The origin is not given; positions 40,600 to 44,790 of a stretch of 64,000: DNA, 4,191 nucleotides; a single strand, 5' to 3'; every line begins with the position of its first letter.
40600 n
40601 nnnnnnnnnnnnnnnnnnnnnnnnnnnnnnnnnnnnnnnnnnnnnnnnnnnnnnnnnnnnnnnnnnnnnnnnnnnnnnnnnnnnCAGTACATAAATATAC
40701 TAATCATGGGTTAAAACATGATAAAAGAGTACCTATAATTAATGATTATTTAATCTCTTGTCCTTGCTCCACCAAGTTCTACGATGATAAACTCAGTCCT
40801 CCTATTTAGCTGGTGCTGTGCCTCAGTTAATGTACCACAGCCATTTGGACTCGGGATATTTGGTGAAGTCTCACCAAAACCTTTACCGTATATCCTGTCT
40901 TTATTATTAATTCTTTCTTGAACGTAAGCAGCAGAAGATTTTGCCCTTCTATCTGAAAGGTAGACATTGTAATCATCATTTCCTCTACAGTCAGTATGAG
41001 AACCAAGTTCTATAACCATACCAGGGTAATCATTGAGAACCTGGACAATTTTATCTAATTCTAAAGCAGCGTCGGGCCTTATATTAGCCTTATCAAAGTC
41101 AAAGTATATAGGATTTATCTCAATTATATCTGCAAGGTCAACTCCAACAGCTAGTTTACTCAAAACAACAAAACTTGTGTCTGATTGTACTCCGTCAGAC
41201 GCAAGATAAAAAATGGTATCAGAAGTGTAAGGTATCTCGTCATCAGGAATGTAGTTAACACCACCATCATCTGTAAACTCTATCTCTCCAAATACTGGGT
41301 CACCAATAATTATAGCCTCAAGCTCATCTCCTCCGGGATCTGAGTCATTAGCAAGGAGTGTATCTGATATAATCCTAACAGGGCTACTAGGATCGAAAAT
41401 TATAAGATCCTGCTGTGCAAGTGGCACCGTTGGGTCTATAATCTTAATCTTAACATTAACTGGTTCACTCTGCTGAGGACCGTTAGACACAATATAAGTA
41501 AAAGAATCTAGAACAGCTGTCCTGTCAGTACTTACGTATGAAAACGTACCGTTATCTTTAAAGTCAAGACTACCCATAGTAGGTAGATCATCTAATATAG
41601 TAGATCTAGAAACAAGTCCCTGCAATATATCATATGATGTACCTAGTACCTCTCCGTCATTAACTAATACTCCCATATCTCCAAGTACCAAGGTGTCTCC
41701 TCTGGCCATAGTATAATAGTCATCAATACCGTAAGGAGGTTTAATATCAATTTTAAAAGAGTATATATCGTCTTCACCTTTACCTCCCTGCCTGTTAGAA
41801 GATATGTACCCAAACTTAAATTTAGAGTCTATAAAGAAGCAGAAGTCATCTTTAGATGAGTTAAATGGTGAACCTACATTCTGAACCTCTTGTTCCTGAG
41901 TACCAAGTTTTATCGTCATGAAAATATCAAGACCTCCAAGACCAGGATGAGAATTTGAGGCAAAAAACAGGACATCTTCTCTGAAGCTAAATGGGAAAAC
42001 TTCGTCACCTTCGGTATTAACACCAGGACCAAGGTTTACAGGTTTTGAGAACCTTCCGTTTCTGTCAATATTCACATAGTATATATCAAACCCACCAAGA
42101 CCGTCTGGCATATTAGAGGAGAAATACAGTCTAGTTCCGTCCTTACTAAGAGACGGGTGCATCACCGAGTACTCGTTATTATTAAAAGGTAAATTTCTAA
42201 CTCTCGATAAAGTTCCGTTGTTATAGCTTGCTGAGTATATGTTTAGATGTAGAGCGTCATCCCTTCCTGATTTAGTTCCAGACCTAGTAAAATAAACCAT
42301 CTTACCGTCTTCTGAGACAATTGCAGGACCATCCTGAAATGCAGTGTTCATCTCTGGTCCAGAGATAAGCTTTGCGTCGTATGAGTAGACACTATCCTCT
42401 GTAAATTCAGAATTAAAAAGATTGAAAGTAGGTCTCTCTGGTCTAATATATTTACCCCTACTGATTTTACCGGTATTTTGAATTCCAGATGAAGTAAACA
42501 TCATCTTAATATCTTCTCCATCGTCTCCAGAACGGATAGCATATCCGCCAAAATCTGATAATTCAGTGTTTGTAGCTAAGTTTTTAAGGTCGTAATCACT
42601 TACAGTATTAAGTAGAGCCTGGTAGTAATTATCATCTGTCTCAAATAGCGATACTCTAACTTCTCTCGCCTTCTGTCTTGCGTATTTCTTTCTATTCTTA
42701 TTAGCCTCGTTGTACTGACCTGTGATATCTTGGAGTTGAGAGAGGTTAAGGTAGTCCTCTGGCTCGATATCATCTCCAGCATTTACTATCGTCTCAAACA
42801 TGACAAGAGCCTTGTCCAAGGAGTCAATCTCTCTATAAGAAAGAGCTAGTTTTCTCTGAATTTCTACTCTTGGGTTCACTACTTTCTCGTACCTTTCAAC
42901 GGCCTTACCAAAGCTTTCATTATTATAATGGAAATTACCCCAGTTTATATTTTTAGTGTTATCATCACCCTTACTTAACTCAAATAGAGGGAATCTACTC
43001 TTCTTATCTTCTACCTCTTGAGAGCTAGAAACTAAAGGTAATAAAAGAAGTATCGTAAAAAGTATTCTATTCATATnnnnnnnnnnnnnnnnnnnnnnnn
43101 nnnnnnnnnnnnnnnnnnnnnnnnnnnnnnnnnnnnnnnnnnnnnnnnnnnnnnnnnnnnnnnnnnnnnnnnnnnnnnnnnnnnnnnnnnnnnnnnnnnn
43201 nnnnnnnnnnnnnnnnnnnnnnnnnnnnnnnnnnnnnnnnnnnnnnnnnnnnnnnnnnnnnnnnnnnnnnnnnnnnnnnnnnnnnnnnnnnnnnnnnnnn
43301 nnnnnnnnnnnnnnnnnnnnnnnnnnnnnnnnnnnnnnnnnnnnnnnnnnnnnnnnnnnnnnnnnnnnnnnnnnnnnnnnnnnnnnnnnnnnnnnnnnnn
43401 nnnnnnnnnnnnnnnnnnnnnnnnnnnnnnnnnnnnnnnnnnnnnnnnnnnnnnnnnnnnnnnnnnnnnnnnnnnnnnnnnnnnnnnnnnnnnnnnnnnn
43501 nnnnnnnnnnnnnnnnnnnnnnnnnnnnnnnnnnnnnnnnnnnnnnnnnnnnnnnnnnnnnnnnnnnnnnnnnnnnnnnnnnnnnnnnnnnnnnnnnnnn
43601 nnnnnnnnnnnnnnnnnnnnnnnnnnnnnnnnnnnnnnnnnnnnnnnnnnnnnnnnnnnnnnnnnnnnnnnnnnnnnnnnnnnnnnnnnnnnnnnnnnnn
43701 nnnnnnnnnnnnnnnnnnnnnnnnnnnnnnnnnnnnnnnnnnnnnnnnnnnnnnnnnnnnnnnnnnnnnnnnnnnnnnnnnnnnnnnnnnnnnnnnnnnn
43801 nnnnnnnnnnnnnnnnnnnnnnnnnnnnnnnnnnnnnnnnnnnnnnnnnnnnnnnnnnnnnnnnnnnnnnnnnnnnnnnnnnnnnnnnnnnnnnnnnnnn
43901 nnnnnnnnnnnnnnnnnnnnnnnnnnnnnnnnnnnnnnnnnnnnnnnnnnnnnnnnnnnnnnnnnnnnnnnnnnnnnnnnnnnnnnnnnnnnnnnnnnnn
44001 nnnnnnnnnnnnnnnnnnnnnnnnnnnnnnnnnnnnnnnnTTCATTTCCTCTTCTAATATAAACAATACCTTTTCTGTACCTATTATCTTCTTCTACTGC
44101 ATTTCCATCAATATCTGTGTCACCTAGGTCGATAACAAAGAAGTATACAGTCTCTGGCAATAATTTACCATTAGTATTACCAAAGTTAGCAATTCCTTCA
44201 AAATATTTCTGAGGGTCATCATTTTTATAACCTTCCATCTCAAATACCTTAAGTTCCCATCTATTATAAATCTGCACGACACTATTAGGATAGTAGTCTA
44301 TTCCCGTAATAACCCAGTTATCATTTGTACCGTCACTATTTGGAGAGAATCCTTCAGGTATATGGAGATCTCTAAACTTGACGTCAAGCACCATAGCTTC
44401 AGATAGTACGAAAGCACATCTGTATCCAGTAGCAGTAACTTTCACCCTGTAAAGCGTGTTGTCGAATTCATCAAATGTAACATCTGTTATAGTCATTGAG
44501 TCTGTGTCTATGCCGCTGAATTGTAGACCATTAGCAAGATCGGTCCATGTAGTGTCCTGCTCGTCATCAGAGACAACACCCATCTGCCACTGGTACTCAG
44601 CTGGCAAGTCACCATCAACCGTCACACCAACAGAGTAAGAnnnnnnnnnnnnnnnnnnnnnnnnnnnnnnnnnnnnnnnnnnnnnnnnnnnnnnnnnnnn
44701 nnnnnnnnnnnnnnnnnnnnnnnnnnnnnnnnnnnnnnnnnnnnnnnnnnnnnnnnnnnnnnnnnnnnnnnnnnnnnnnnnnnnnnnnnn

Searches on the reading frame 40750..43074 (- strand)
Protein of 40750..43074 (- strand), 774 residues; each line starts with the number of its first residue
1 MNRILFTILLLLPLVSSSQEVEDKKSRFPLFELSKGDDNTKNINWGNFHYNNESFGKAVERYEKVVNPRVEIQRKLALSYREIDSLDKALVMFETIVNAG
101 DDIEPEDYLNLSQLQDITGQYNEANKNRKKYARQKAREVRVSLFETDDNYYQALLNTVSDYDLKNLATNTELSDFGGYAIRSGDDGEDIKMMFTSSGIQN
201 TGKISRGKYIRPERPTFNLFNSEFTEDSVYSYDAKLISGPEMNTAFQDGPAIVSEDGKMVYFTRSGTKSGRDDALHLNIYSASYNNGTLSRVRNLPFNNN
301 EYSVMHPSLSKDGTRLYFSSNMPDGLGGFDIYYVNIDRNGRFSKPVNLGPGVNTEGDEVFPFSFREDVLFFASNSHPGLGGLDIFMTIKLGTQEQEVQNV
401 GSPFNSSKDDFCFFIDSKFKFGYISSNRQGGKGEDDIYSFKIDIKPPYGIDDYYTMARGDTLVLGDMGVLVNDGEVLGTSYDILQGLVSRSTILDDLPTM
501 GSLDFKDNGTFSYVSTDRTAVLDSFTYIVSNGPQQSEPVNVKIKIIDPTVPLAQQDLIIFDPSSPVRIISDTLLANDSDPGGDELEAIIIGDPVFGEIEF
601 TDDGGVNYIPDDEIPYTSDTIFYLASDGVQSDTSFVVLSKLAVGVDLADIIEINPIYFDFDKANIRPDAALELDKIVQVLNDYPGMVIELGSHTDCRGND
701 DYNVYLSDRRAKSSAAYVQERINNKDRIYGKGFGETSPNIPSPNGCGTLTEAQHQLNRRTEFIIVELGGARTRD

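Call 46: search_protein_families(library=pfam, max_evalue=0.001, proteins=[window:40750-43074:-])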
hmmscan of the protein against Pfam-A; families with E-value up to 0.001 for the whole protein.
window:40750-43074:- (774 aa): 5 families
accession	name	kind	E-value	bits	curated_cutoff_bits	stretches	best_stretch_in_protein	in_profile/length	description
PF17963.7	Big_9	-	1.2e-12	48.9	23.6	2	551-636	4-86/89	Bacterial Ig domain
PF00691.25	OmpA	-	2.7e-12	47.3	27.2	1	657-738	1-84/98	OmpA family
PF07676.18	PD40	-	3.3e-10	40.1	20.9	1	299-332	6-37/38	WD40-like Beta Propeller Repeat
PF17803.7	Cadherin_4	-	1.3e-08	35.7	25.1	1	549-608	12-71/71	Bacterial cadherin-like domain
PF17892.7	Cadherin_5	-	5.8e-06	26.5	26.5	1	563-632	19-89/98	Cadherin-like domain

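Call 68: search_protein_families(library=ncbifam, max_evalue=0.001, proteins=[window:40750-43074:-])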
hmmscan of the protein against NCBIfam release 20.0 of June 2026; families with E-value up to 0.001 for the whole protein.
window:40750-43074:- (774 aa): 18 families
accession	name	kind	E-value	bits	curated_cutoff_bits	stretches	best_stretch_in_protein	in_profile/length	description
NF053607.1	CHU_0125_OmpA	equivalog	1.2e-106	357.7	620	2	44-441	24-411/639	CHU_0125 family OmpA-like outer membrane integrity protein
NF052230.1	T9SS_PorE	exception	4e-81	273.2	600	2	40-442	26-418/648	PorE family type IX secretion system protein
NF053611.1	YiaD_Gzip_OmpA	equivalog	1.2e-20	74.1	175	1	655-764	103-206/206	YiaD family glycine zipper/OmpA-like lipoprotein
NF053612.1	anchor_PA1041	equivalog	7e-15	55.6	250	1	651-762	125-233/236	PA1041 family peptidoglycan-binding anchor lipoprotein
NF045787.1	OmpABordt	equivalog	8.7e-15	54.9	200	1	656-765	87-190/194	outer membrane protein OmpA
TIGR02802.1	Pal_lipo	equivalog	8.3e-14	51.6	125.35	1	656-763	2-103/104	peptidoglycan-associated lipoprotein Pal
NF053613.1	OMP_toxin_LptF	equivalog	1.2e-12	48.1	400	1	654-764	141-245/256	lipotoxin F family OmpA-related lipoprotein LptF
NF008067.1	PRK10802.1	equivalog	4.9e-12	46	261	1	645-740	58-153/171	peptidoglycan-associated lipoprotein Pal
NF033763.1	exchanger_TraB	exception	7e-11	40.8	700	1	649-765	387-498/522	outer membrane exchange protein TraB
NF053608.1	Lsa66_OmpA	equivalog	3.6e-10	38.9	700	1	675-747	496-565/581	fibronectin-binding adhesin Lsa66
NF053585.1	OMP_LP_YfiB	equivalog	6.1e-10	39.2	128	1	654-764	56-160/163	outer membrane lipoprotein YfiB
TIGR03789.1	pdsO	hypoth_equivalog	1.8e-09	37.6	152.2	1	662-738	147-223/243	sortase-associated OmpA-like protein PdsO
NF008071.1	PRK10808.1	equivalog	1.1e-08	34.8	277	1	656-739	233-318/358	porin OmpA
NF007804.1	PRK10510.1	equivalog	2.8e-08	33.4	307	1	654-740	112-198/219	OmpA family lipoprotein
NF012211.1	tand_rpt_95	domain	3e-08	33.5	90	0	466-546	5-85/98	tandem-95 repeat protein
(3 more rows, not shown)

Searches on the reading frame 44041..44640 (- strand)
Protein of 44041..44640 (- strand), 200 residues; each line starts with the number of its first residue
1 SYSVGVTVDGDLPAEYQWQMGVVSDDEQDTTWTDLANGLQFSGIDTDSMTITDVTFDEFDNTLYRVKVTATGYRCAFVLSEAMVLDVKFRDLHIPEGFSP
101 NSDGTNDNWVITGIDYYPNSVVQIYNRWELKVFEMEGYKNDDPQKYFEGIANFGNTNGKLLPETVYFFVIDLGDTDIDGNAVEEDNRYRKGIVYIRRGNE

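Call 68: search_protein_families(library=ncbifam, max_evalue=0.001, proteins=[window:44041-44640:-])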
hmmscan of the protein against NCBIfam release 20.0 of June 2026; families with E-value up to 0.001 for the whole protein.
window:44041-44640:- (200 aa): 1 family
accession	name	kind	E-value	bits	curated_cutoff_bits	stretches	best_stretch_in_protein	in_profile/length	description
TIGR04131.1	Bac_Flav_CTERM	domain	1.1e-11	44.7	35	1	93-175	2-74/85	T9SS type B sorting domain-containing protein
